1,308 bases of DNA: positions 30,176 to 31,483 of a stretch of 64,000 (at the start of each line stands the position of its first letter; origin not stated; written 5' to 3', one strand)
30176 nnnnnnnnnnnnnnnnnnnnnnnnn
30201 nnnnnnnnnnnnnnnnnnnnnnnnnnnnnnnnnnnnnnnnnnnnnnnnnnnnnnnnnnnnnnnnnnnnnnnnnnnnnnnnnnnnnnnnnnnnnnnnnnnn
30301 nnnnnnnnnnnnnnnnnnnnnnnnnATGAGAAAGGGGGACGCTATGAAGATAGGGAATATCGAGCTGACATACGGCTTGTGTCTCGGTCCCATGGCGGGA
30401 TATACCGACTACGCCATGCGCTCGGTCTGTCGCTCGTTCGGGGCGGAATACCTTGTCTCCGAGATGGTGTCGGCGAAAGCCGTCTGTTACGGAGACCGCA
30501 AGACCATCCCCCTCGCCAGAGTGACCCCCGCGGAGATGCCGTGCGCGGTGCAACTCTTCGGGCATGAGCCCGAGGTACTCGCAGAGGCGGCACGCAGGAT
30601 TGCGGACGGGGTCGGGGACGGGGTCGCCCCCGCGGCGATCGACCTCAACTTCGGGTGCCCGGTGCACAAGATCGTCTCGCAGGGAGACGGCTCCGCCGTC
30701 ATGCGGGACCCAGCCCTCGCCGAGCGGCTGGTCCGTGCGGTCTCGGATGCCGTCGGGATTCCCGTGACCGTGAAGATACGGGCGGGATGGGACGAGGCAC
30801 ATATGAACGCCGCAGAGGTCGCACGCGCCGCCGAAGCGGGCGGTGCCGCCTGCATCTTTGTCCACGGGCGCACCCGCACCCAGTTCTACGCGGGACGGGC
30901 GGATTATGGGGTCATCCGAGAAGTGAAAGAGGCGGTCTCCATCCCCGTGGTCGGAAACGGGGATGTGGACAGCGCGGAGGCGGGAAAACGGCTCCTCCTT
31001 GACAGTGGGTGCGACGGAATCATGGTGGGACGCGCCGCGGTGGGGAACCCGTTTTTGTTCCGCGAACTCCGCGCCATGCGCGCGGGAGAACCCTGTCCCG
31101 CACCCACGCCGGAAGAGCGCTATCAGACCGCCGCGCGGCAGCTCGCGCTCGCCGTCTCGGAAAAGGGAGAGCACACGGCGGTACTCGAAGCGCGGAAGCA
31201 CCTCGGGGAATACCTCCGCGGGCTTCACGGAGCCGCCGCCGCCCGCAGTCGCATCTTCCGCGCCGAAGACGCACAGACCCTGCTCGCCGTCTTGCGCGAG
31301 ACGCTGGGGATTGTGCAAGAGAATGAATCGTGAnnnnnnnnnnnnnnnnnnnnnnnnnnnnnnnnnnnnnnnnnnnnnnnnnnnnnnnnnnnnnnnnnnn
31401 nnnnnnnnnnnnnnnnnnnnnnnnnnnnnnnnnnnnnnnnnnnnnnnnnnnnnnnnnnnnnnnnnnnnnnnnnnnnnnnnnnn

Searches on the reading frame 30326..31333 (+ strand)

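Call 10: search_protein_families(library=pfam, proteins=[window:30326-31333:+], max_evalue=0.001)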
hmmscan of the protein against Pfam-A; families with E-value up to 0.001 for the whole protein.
window:30326-31333:+ (335 aa): 3 families
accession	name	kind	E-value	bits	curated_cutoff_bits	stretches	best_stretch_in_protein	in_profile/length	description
PF01207.24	Dus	-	3.9e-81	273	20.4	1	20-325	2-304/311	Dihydrouridine synthase (Dus)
PF00977.27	His_biosynth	-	1.4e-05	25.1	23.6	0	122-237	102-221/228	Histidine biosynthesis protein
PF13714.12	PEP_mutase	-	0.00076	19.6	31.5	0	121-204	48-132/240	Phosphoenolpyruvate phosphomutase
